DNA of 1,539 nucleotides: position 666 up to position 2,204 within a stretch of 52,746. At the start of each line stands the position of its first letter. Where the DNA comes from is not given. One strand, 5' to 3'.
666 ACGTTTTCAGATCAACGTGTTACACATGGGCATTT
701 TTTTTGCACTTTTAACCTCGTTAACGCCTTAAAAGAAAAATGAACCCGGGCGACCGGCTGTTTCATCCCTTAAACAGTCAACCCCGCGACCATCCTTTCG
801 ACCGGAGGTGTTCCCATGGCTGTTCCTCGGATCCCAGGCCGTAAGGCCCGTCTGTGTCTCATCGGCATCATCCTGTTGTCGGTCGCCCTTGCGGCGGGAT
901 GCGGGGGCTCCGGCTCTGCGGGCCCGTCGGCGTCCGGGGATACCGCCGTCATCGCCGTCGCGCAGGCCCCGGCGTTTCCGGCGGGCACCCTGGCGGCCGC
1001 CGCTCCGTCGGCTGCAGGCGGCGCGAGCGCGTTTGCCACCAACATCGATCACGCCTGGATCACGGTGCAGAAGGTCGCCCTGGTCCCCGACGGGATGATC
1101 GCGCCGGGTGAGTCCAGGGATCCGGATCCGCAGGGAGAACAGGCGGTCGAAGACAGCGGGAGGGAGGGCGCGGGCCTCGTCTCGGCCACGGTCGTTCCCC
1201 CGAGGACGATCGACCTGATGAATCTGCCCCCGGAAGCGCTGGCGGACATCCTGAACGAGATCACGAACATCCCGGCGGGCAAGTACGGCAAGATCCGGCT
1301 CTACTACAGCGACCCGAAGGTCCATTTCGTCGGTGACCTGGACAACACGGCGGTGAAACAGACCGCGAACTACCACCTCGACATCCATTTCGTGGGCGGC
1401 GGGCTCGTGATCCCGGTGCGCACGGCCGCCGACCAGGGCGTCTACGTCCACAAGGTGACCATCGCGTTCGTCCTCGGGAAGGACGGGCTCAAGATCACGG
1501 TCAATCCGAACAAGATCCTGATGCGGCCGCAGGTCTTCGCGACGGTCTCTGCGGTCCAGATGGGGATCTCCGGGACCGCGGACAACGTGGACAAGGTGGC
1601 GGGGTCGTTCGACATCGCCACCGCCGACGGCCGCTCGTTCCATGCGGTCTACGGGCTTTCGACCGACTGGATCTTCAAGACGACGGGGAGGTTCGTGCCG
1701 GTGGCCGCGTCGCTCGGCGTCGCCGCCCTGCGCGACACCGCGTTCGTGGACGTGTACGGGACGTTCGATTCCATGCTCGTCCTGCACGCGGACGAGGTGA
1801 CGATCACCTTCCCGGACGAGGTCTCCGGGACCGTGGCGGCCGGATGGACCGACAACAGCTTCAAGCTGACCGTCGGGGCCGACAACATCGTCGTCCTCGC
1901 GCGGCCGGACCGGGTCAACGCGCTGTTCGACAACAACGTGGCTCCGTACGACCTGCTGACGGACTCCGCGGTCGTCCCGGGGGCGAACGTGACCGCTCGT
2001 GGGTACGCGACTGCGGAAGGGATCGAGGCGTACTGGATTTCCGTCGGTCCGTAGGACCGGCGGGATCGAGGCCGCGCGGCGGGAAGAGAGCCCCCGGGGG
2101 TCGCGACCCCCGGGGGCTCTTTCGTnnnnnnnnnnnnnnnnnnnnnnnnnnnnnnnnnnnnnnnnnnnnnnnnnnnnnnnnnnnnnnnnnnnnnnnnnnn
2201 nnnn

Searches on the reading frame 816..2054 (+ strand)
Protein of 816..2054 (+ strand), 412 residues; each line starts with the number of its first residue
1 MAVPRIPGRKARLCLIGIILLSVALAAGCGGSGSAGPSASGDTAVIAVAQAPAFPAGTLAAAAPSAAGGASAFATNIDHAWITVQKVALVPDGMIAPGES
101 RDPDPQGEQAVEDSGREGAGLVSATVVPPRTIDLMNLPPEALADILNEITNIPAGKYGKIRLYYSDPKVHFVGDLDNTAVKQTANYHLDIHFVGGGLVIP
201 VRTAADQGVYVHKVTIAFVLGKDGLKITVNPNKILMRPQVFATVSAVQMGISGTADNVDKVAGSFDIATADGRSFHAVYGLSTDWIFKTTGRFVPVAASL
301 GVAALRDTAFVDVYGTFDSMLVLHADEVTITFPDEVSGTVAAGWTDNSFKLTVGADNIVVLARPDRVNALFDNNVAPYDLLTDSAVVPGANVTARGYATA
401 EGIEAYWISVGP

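Call 3: search_protein_families(library=pfam, proteins=[window:816-2054:+], max_evalue=0.01)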
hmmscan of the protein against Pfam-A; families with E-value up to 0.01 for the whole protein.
window:816-2054:+ (412 aa): 1 family
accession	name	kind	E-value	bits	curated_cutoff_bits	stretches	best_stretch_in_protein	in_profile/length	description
PF14321.11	DUF4382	-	1.3e-07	32.3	25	1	75-189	14-85/136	Domain of unknown function (DUF4382)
